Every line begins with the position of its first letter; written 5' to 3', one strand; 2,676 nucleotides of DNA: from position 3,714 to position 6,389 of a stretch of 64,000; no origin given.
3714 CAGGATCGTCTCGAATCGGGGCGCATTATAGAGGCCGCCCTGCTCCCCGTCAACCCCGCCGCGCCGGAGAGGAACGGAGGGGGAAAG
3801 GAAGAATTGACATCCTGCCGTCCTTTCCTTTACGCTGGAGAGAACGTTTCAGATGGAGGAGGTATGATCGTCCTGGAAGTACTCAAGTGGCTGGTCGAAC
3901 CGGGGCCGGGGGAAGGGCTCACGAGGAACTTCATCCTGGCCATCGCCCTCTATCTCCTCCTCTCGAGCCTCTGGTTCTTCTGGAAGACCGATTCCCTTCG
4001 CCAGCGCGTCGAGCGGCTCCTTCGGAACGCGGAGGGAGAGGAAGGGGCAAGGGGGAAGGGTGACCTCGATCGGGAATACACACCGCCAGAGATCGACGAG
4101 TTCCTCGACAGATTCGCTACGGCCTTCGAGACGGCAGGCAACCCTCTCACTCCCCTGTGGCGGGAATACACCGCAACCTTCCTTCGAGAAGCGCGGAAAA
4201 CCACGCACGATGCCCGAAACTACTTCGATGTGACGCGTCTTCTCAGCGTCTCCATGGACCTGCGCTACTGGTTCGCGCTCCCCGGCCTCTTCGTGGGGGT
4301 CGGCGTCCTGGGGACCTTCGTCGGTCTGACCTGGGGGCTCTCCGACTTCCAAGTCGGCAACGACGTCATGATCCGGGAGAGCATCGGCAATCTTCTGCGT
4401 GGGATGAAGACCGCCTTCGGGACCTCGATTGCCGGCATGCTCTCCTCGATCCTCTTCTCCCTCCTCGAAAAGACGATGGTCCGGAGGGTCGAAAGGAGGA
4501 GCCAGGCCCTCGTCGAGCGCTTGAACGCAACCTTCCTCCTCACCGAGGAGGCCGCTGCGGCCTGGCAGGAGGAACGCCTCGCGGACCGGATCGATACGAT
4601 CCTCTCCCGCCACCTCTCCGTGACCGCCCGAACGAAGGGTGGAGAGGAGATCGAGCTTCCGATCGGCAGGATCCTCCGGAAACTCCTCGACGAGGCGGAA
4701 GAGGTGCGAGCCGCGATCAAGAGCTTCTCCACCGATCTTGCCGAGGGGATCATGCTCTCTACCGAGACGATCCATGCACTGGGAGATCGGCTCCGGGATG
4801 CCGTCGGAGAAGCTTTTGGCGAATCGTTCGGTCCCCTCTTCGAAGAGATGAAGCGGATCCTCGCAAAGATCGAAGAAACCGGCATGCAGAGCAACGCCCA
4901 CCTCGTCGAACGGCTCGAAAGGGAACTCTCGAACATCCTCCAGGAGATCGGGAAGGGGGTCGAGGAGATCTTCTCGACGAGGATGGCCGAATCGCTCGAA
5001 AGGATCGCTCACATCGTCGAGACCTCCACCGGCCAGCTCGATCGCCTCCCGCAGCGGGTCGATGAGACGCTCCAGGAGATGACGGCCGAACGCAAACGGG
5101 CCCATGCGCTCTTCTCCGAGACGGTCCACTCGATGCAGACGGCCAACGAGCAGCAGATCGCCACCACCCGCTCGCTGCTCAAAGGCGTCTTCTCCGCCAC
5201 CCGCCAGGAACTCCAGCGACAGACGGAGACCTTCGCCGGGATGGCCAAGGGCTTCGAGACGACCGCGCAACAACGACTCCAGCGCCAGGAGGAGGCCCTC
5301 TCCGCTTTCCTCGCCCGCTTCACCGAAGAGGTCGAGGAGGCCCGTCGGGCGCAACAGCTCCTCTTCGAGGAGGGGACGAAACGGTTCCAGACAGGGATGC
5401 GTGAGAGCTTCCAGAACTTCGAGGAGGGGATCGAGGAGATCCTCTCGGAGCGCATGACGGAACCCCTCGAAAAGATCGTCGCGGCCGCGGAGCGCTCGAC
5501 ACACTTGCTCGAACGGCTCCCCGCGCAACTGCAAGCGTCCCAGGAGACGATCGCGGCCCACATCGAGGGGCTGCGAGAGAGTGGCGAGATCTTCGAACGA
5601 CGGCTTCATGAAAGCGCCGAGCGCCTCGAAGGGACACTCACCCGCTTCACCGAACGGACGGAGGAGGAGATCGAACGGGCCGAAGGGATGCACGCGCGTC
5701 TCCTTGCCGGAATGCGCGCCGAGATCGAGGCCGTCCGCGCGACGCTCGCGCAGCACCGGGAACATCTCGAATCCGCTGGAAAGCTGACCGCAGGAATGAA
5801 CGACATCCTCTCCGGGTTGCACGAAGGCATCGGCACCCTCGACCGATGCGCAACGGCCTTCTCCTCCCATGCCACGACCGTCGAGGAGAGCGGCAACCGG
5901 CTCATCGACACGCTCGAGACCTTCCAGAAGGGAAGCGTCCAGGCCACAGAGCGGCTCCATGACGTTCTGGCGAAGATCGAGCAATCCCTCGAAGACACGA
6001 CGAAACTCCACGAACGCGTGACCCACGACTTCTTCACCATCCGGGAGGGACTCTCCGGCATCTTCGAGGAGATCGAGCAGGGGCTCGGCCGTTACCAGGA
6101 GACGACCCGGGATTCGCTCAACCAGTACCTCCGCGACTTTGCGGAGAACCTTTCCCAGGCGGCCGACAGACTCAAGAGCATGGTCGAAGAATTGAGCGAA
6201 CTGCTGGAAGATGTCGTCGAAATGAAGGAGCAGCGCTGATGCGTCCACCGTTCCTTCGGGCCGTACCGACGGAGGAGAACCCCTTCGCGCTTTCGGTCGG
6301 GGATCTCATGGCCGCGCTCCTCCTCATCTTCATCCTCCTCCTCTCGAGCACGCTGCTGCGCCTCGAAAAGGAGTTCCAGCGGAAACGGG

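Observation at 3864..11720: Complete four-gene type I Zorya (zorABCD) anti-phage defence operon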

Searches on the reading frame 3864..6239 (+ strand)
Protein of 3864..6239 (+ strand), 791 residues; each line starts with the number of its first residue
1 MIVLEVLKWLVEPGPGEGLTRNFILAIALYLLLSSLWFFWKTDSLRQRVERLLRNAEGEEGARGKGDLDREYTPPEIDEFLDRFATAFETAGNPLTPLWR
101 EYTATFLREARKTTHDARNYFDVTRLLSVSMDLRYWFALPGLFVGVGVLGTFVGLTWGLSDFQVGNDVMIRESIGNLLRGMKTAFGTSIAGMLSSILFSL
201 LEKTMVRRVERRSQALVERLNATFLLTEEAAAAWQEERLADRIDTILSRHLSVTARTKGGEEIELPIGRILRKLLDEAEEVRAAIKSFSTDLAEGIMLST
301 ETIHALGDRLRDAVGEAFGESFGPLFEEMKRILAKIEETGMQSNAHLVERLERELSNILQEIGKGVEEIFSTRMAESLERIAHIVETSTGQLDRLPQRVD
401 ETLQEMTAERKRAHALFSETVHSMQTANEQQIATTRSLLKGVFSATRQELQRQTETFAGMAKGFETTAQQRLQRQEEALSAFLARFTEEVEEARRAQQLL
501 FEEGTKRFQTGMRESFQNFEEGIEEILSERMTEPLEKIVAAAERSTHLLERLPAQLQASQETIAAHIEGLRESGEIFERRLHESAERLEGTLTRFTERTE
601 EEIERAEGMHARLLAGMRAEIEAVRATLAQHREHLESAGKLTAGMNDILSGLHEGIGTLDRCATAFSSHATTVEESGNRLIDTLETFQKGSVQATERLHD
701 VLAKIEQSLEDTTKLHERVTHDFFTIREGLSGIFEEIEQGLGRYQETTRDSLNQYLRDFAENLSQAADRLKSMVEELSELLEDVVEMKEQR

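Call 5: search_protein_families(library=padloc, proteins=[window:3864-6239:+], max_evalue=0.001)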
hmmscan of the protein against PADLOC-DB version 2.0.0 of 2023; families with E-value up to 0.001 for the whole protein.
window:3864-6239:+ (791 aa): 25 families
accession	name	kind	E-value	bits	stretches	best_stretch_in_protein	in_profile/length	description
PDLC00601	ZorA1|ZorA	-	5.6e-35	119.1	2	10-222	17-224/699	MotA/ExbB/TolQ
PDLC00598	ZorA1|ZorA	-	2e-28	97.2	2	83-224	65-217/663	MotA/ExbB/TolQ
PDLC00602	ZorA1|ZorA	-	9.7e-25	85.4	2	141-411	133-408/648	MotA/ExbB/TolQ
PDLC00603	ZorA1|ZorA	-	3.5e-23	80.1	1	112-224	106-218/727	MotA/ExbB/TolQ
PDLC00640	ZorA2|ZorA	-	3.5e-23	80.1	2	138-209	47-116/590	MotA/ExbB/TolQ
PDLC00605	ZorA1|ZorA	-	1e-21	75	2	99-226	124-259/700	MotA/ExbB/TolQ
PDLC00596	ZorA1|ZorA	-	2e-21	74.4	1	95-228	114-249/583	MotA/ExbB/TolQ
PDLC00599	ZorA1|ZorA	-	4.3e-21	73.2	2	93-224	72-216/631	MotA/ExbB/TolQ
PDLC00600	ZorA1|ZorA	-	2.3e-19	67.4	2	75-223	78-226/677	MotA/ExbB/TolQ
PDLC00638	ZorA2|ZorA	-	3.2e-19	67.1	1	140-211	50-118/545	MotA/ExbB/TolQ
PDLC00637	ZorA2|ZorA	-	6.6e-19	66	1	140-492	45-367/420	MotA/ExbB/TolQ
PDLC00597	ZorA1|ZorA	-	3.2e-18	63.8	1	127-496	99-452/683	MotA/ExbB/TolQ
PDLC00648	ZorA3|ZorA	-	8.2e-17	59.2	3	203-496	229-516/692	MotA/ExbB/TolQ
PDLC00635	ZorA2|ZorA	-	1.1e-16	59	1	138-407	48-263/505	MotA/ExbB/TolQ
PDLC00636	ZorA2|ZorA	-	6.7e-14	49.6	1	138-533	44-416/461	MotA/ExbB/TolQ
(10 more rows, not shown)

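Call 6: search_protein_families(library=pfam, proteins=[window:3864-6239:+], max_evalue=0.01)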
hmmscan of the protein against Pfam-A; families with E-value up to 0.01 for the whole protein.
window:3864-6239:+ (791 aa): 4 families
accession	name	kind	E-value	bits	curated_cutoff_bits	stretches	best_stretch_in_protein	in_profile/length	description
PF01442.23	Apolipoprotein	-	2.6e-12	47.3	90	1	711-783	78-150/190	Apolipoprotein A1/A4/E domain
PF04513.17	Baculo_PEP_C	-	7.5e-06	26.5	38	0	622-707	52-136/140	Baculovirus polyhedron envelope protein, PEP, C terminus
PF10157.14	BORCS6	-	0.0014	19.2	35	0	378-441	9-72/101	BLOC-1-related complex sub-unit 6 C-terminal helix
PF01618.21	MotA_ExbB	-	0.0093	16.2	22.9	1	146-215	59-124/127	MotA/TolQ/ExbB proton channel family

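Call 7: search_solved_structures(query=window:3864-6239:+, max_evalue=0.01, show_alignments=2)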
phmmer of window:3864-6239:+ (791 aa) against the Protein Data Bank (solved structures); distinct sequences matched with E-value up to 0.01: 7.
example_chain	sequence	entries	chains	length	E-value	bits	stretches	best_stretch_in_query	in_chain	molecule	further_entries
8qyy_A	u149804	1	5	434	2.2e-11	46.3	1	113-210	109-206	Anti-phage defense ZorAB system ZorA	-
8qyd_A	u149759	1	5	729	2.9e-11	45.9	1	113-211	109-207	Anti-phage defense ZorAB system ZorA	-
8qyk_A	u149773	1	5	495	3.7e-11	45.6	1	113-211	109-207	Anti-phage defense ZorAB system ZorA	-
8qyh_A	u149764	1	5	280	4.2e-11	45.4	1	113-212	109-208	Anti-phage defense ZorAB system ZorA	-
8vvn_C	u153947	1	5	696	1e-10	44.1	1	98-222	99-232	MotA/TolQ/ExbB proton channel domain-containing protein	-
8vvi_F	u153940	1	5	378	1e-10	44.1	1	139-455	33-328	MotA/TolQ/ExbB proton channel domain-containing protein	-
3s84_A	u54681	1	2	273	0.0081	18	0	690-781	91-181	Apolipoprotein A-IV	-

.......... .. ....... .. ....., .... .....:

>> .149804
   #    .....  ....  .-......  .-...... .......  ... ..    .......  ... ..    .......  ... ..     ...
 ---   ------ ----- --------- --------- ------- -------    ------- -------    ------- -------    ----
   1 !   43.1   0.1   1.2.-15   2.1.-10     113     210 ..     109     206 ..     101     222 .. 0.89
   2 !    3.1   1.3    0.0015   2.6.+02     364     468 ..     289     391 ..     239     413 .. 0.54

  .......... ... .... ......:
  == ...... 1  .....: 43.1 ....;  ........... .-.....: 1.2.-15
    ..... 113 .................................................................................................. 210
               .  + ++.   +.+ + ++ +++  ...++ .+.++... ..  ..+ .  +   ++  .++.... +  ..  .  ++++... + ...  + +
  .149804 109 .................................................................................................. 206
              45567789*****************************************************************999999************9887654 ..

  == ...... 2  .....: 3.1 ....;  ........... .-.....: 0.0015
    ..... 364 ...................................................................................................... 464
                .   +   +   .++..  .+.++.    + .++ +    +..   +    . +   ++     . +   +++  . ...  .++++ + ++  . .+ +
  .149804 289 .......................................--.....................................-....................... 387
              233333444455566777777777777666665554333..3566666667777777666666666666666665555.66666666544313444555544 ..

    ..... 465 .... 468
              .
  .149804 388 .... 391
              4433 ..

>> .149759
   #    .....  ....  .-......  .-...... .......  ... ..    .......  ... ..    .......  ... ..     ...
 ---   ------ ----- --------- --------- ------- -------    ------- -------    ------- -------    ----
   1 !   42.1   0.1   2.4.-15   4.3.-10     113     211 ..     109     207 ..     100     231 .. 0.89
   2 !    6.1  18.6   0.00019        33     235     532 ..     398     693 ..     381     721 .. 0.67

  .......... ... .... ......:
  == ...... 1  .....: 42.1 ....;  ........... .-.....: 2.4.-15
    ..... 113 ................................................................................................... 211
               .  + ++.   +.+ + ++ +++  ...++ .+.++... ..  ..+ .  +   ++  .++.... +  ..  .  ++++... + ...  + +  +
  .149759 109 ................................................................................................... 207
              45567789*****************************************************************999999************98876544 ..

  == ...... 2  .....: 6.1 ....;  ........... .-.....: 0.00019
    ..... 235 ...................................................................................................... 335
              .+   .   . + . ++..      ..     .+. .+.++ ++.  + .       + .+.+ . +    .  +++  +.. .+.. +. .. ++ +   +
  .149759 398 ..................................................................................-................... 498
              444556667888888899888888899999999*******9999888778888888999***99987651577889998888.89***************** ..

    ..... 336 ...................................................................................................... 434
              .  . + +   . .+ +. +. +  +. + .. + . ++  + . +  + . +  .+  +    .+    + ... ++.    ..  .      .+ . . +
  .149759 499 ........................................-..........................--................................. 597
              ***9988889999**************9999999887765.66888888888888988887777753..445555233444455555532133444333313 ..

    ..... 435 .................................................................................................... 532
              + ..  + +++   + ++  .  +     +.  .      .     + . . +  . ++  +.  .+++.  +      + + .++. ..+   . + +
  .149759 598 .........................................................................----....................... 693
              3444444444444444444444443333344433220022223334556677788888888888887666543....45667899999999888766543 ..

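Call 32: find_homologous_proteins(query=window:3864-6236:+, max_evalue=1e-10)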
Query window:3864-6236:+ (791 aa): 4 proteins with E <= 1e-10 among 8000 candidates.
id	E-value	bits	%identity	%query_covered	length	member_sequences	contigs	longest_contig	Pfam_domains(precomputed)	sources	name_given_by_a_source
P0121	0.0e+0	1048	92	70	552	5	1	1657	PF01442.24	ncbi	ncbi:MAG: hypothetical protein D6812_04765, partial [Deltaproteobacteria bacterium]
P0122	1.3e-49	188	30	56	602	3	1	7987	PF28082.1,PF01442.24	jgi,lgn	-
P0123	4.4e-40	156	30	40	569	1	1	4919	PF28082.1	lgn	-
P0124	1.2e-25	108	23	68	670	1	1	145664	PF28082.1,PF01442.24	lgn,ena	-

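Call 48: search_protein_representatives(protein=window:3864-6236:+)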
Query: 791 residues. Proteins with E-value up to 0.001 (for the whole library): 3502; up to 1e-10: 737; up to 1e-30: 87. The best 150 are listed.
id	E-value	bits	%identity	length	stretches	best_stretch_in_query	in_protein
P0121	0.0e+00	1047.7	92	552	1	224-775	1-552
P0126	1.4e-66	242.0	34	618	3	95-528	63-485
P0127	7.9e-66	239.5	29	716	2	94-599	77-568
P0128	7.5e-65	236.3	30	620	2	97-433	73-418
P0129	8.7e-64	232.8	32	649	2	93-480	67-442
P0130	7.1e-61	223.2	32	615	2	95-478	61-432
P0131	5.8e-58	213.5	30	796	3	90-477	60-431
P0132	1.3e-55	205.8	31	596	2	91-460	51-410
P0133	2.9e-55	204.6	32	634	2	99-502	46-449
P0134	9.7e-55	202.9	31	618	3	95-434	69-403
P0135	1.8e-54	202.0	32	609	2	95-434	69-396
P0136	2.8e-54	201.4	30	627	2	90-557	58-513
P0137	1.8e-52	195.4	31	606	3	93-294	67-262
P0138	6.3e-52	193.6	30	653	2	95-582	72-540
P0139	9.6e-52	193.0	29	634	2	94-453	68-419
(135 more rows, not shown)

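Call 52: search_protein_families(library=ncbifam, proteins=[window:3864-6236:+], max_evalue=0.001)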
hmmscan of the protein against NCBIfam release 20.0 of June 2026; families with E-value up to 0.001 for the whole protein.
window:3864-6236:+ (791 aa): 7 families
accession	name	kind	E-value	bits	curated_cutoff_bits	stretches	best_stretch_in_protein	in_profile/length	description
NF033915.0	antiphage_ZorA_2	subfamily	8.4e-27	94.2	100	1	87-224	55-199/383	anti-phage ZorAB system protein ZorA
NF033916.0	antiphage_ZorA_3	subfamily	5e-24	85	250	2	114-223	2-111/509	anti-phage ZorAB system protein ZorA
NF033914.0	antiphage_ZorA_1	subfamily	1.9e-23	82.6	190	2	96-227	62-203/619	anti-phage ZorAB system protein ZorA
NF041794.1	1_anti-phage_ZorA1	equivalog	3.4e-17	62.1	750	1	112-224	108-220/729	type I Zorya anti-phage system protein ZorA1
NF033917.0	antiphage_ZorA_4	subfamily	2.3e-13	49.9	500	1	139-210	62-133/413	anti-phage ZorAB system protein ZorA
NF041792.2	2_anti-phage_ZorA2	equivalog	4.5e-11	42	700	1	140-206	50-113/550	type II Zorya anti-phage system protein ZorA2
TIGR00996.1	Mtu_fam_mce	paralog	2.1e-05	23.9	140.5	0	618-715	170-270/291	MCE family protein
